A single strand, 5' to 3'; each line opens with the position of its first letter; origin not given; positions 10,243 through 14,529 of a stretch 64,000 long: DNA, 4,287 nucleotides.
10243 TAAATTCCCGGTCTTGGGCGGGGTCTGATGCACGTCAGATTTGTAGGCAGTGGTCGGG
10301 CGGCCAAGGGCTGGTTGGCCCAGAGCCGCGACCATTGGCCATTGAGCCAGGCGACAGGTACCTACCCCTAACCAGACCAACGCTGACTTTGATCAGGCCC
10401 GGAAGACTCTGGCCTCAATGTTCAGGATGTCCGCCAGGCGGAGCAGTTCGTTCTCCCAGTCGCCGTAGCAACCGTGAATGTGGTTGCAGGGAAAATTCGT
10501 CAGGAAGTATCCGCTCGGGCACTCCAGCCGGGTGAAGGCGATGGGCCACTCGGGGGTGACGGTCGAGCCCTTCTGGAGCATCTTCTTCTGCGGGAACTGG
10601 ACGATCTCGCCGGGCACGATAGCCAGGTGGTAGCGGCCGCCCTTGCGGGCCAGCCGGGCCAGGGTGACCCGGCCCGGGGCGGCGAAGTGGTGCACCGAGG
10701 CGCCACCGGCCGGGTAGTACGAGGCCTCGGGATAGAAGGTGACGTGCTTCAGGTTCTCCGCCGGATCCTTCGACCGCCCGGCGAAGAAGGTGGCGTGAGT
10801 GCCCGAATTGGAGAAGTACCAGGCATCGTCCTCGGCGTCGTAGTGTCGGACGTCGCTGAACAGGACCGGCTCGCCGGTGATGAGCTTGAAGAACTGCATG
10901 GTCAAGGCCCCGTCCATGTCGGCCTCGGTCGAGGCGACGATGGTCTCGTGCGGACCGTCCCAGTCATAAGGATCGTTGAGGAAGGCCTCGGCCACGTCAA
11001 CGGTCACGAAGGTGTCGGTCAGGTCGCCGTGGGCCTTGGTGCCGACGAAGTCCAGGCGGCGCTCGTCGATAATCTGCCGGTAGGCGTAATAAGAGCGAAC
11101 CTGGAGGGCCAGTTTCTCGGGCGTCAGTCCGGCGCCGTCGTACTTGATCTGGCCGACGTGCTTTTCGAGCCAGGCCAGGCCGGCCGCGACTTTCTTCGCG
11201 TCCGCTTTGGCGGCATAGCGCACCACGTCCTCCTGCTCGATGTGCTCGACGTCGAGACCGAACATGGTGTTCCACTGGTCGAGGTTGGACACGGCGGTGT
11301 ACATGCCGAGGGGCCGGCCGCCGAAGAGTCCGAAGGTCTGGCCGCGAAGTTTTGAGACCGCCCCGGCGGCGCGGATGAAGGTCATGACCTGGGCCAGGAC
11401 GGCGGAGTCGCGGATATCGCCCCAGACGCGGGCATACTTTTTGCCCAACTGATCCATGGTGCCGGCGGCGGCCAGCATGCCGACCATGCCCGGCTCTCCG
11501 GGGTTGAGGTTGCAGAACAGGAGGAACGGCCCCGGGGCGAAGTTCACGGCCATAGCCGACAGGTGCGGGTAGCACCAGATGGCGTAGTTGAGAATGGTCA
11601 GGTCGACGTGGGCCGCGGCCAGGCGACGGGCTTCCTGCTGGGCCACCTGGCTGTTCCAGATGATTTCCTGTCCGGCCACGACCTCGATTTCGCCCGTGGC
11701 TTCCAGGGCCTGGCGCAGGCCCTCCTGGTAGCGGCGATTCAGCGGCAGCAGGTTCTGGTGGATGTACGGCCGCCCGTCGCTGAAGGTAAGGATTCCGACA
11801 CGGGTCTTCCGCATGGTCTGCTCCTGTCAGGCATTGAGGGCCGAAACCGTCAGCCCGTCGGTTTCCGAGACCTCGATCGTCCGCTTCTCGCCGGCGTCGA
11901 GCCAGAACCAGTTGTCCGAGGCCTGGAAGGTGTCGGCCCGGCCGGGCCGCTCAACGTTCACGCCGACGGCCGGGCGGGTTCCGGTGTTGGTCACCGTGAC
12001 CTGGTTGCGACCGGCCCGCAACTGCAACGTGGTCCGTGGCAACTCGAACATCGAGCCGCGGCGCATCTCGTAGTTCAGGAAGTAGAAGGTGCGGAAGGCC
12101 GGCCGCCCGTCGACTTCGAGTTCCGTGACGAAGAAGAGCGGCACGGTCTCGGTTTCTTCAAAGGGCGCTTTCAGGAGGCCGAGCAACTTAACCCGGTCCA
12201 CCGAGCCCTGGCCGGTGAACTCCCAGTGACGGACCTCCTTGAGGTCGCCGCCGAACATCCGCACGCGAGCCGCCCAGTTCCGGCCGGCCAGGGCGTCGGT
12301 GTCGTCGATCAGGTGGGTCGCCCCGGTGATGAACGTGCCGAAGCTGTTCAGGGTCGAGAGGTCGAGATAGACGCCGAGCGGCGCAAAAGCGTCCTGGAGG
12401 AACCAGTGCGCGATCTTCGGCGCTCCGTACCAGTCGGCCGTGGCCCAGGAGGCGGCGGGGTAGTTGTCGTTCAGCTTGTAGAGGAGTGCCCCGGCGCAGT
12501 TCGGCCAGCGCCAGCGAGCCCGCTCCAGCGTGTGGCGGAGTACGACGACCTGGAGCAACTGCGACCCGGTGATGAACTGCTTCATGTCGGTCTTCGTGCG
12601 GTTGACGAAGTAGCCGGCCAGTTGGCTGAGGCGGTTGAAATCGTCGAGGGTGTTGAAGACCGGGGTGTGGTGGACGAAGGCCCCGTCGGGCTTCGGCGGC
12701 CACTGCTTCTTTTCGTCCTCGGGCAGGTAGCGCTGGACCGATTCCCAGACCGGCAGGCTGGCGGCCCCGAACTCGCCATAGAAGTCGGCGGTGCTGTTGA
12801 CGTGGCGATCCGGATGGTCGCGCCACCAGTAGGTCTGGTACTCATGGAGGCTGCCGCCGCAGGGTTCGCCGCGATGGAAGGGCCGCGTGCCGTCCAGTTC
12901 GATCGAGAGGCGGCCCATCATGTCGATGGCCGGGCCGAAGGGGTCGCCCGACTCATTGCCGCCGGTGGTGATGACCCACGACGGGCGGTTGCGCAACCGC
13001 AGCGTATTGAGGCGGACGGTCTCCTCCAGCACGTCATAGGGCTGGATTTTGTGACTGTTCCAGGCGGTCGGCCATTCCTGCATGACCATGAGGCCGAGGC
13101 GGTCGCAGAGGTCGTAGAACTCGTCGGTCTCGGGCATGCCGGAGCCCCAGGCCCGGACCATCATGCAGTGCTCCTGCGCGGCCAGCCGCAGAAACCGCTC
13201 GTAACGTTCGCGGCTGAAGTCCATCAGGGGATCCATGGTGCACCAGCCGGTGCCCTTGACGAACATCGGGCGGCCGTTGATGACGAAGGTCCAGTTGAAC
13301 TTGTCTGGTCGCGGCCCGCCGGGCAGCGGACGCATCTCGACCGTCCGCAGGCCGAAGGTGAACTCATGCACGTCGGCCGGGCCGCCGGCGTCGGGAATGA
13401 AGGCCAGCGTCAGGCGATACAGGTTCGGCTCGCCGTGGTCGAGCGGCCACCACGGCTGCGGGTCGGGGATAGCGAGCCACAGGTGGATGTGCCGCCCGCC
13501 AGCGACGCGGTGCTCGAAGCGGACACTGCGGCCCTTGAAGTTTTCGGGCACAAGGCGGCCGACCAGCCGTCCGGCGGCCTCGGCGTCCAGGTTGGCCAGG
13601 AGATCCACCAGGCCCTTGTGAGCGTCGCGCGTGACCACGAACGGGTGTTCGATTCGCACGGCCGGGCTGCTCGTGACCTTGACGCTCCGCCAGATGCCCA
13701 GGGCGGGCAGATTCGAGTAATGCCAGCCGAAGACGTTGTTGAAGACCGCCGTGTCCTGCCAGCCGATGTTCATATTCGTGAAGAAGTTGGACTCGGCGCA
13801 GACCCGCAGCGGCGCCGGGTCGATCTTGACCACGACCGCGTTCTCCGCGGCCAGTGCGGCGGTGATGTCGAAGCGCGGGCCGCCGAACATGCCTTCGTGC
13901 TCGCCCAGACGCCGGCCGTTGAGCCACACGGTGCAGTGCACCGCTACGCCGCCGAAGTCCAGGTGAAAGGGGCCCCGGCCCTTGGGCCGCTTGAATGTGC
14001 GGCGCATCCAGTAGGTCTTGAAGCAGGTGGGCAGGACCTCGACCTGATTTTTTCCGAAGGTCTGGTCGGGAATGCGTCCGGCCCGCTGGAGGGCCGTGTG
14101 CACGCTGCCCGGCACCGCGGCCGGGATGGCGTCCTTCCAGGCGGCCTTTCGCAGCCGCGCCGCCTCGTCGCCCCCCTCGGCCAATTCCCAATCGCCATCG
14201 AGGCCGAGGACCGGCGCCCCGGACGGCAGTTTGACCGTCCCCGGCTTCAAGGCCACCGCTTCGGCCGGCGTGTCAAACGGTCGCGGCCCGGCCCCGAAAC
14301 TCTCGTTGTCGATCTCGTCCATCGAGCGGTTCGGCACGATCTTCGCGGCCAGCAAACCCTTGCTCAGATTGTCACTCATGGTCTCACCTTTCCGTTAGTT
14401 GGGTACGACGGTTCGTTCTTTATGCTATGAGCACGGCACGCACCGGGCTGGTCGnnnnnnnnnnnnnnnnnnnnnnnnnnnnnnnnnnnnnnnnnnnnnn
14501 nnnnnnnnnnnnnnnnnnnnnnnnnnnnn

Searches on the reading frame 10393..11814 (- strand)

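Call 89: search_protein_families(library=pfam, proteins=[window:10393-11814:-], max_evalue=0.0001)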
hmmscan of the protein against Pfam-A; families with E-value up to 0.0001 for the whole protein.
window:10393-11814:- (473 aa): 3 families
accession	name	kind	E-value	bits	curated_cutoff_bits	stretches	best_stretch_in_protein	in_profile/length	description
PF02952.23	Fucose_iso_C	-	1.9e-34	118.8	29.3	1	336-467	3-138/143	L-fucose isomerase, C-terminal domain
PF07881.17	Fucose_iso_N1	-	6.5e-32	111.1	28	1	4-158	2-169/169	L-fucose isomerase, first N-terminal domain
PF07882.17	Fucose_iso_N2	-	3.6e-09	36.9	22.3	1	264-314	130-180/180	L-fucose isomerase, second N-terminal domain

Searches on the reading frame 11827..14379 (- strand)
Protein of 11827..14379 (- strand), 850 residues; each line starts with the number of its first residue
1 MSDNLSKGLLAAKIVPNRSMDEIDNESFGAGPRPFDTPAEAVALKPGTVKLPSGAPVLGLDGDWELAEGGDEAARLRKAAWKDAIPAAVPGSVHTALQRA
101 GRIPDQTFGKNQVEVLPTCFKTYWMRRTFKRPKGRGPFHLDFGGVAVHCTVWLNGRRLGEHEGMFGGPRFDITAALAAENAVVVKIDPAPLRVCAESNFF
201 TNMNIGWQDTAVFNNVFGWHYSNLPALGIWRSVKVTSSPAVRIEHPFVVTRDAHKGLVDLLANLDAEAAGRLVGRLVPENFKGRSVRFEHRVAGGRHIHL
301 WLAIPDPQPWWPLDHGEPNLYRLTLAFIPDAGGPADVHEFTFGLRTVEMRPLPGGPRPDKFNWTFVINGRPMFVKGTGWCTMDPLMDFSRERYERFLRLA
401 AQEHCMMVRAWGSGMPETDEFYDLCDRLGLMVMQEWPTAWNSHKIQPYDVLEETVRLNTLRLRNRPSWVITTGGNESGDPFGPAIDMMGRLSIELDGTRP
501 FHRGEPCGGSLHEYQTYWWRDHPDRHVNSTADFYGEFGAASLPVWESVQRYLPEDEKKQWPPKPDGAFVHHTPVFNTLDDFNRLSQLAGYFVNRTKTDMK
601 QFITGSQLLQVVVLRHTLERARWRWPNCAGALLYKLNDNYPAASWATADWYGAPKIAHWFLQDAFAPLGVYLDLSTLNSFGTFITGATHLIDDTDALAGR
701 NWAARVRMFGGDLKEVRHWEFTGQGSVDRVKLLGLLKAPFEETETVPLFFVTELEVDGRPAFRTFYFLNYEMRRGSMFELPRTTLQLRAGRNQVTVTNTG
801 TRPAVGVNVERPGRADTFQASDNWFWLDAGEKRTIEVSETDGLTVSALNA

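Call 89: search_protein_families(library=pfam, proteins=[window:11827-14379:-], max_evalue=0.0001)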
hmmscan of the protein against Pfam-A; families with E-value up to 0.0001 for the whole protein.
window:11827-14379:- (850 aa): 5 families
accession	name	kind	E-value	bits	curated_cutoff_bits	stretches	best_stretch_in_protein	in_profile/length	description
PF22666.2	Glyco_hydro_2_N2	-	9.7e-22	78.2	27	1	81-201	8-132/167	Glycosyl hydrolase 2 galactose-binding domain-like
PF02836.23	Glyco_hydro_2_C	-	4.8e-07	29.7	21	1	365-503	8-160/302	Glycosyl hydrolases family 2, TIM barrel domain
PF00703.27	Glyco_hydro_2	-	6.3e-07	30.6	23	1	242-345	2-109/109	Glycosyl hydrolases family 2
PF02837.24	Glyco_hydro_2_N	-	1.7e-06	28.5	28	1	60-238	4-168/169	Glycosyl hydrolases family 2, sugar binding domain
PF17753.7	Ig_mannosidase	-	1.9e-06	27.9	22.6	1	781-846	2-67/81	Ig-fold domain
